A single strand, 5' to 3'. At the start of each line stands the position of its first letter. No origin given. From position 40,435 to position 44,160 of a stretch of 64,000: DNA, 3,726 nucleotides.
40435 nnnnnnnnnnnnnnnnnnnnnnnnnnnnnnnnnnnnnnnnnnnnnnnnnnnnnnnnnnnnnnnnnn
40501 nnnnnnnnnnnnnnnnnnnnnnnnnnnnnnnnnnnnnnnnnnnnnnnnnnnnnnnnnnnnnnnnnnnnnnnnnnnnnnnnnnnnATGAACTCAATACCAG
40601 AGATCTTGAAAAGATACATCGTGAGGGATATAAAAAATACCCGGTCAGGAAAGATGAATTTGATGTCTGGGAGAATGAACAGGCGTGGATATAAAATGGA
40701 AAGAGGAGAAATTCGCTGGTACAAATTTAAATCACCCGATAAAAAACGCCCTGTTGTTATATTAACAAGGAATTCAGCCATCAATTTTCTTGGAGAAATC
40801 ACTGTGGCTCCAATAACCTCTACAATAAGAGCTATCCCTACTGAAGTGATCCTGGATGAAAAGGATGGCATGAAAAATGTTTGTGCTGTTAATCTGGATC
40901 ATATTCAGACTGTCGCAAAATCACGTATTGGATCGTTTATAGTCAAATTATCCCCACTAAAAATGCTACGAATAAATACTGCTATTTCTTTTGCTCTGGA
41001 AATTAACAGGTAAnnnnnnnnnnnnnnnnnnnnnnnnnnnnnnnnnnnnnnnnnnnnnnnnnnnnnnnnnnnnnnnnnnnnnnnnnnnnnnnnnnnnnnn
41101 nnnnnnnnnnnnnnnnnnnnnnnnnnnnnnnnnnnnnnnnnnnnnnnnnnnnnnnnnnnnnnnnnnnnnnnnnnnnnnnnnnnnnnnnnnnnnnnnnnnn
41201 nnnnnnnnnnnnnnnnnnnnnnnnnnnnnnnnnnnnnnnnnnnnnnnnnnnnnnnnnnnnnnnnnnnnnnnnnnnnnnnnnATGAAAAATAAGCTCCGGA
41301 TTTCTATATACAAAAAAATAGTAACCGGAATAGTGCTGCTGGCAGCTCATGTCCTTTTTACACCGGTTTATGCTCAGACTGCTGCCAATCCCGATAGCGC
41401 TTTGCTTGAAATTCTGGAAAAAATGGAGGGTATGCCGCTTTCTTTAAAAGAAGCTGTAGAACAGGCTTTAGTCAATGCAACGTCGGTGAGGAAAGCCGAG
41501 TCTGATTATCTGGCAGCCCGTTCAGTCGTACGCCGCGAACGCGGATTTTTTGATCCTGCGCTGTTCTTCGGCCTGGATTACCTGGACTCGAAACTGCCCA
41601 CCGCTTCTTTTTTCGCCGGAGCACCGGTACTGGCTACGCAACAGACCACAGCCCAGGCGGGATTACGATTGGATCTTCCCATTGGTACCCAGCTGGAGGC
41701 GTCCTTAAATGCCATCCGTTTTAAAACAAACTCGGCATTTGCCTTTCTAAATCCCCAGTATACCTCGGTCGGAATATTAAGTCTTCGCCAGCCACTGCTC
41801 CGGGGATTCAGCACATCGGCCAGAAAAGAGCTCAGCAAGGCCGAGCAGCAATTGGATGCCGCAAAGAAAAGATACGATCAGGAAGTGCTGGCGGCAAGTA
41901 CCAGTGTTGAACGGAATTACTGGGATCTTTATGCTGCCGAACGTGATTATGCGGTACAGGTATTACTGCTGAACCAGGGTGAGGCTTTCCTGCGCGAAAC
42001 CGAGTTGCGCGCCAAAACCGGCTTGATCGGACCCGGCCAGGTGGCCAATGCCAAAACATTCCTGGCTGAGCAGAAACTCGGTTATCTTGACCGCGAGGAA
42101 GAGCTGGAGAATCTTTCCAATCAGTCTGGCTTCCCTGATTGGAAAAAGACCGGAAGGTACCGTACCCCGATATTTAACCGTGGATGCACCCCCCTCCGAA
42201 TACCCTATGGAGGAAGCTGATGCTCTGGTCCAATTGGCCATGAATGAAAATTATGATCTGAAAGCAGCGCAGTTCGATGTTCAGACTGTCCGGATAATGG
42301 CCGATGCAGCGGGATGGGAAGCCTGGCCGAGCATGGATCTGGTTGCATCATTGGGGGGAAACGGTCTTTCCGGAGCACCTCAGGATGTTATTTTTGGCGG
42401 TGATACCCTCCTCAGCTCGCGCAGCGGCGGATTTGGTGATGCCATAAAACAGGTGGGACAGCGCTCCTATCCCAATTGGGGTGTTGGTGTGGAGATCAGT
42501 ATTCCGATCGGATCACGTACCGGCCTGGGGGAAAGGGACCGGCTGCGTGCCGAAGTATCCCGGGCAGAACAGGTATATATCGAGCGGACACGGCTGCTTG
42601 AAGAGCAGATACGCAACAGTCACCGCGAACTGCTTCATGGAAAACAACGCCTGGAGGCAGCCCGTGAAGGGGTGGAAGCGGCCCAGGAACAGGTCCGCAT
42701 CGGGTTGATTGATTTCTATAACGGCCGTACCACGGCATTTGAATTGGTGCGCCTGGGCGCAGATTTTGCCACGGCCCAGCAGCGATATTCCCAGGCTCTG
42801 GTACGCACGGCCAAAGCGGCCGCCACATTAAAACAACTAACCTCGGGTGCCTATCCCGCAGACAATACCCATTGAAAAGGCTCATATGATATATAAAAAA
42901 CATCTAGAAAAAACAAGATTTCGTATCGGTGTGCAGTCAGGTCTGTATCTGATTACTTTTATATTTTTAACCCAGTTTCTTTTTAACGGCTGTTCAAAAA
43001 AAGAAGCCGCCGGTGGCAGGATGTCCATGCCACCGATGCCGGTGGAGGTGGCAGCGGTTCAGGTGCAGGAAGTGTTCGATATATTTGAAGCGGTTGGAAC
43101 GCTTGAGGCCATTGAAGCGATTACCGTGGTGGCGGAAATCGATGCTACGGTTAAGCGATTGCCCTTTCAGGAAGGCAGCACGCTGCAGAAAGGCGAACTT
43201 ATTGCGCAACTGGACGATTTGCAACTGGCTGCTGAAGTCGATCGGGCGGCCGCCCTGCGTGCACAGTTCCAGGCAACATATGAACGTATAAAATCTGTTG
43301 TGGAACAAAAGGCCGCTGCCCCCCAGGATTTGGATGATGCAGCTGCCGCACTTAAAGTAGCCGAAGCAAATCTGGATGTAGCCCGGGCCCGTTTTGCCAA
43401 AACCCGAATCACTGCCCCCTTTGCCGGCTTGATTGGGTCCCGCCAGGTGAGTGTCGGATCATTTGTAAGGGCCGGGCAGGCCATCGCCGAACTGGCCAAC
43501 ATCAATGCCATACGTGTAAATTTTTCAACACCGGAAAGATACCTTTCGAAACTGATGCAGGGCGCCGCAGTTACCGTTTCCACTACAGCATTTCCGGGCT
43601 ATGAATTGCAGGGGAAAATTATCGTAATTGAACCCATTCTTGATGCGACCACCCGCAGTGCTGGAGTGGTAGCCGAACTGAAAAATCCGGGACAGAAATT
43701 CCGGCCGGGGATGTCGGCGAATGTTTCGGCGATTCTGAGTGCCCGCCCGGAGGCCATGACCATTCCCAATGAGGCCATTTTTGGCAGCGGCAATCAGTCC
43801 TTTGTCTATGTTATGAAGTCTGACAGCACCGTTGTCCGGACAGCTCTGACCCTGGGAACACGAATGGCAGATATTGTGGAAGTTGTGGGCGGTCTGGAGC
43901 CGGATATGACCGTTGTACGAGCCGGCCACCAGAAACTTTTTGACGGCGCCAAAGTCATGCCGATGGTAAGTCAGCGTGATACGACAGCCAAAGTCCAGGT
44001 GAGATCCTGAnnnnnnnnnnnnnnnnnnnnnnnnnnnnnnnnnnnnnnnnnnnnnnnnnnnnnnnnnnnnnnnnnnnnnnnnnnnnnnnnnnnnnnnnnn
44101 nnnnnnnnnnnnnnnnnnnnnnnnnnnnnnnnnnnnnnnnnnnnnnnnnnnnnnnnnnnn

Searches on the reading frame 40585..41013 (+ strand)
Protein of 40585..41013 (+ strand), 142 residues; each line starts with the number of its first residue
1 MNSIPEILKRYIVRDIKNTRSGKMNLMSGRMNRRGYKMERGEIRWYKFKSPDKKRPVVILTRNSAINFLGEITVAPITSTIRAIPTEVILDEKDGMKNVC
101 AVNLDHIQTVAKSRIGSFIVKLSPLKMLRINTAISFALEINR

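Call 80: search_protein_families(library=pfam, proteins=[window:40585-41013:+], max_evalue=0.001)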
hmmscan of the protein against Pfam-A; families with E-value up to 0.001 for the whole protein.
window:40585-41013:+ (142 aa): 1 family
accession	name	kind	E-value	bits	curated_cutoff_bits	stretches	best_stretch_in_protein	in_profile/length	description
PF02452.23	PemK_toxin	-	1.5e-16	61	23.1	1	39-135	1-106/109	PemK-like, MazF-like toxin of type II toxin-antitoxin system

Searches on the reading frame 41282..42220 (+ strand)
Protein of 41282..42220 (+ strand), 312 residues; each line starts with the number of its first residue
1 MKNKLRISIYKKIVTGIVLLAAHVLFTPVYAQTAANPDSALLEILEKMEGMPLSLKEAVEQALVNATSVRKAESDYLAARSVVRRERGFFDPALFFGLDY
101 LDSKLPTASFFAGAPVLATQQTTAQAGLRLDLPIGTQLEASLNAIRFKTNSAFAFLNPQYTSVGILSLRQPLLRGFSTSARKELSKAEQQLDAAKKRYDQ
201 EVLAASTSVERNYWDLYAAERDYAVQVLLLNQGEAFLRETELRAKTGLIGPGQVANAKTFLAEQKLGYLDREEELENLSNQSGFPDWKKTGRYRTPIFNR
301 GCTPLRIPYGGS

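Call 62: search_protein_families(library=pfam, proteins=[window:41282-42220:+], max_evalue=0.001)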
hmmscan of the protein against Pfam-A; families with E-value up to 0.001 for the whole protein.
window:41282-42220:+ (312 aa): 1 family
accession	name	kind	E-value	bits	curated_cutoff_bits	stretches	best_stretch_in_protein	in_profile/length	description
PF02321.23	OEP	-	2.3e-15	57.3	22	1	55-280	1-180/187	Outer membrane efflux protein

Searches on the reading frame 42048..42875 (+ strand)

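Call 62: search_protein_families(library=pfam, proteins=[window:42048-42875:+], max_evalue=0.001)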
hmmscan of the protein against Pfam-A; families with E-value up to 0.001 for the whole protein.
window:42048-42875:+ (275 aa): 1 family
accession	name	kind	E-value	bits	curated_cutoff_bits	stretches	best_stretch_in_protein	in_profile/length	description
PF02321.23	OEP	-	2.9e-19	70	22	1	58-265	2-186/187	Outer membrane efflux protein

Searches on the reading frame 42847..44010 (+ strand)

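Call 80: search_protein_families(library=pfam, proteins=[window:42847-44010:+], max_evalue=0.001)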
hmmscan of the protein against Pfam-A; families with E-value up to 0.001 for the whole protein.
window:42847-44010:+ (387 aa): 2 families
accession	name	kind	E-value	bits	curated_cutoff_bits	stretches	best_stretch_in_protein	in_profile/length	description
PF16576.10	HlyD_D23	-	2.3e-26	92.8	30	1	91-291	19-214/214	Barrel-sandwich domain of CusB or HlyD membrane-fusion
PF13437.12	HlyD_3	-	6.8e-20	72.2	22.2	1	188-288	2-106/106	HlyD family secretion protein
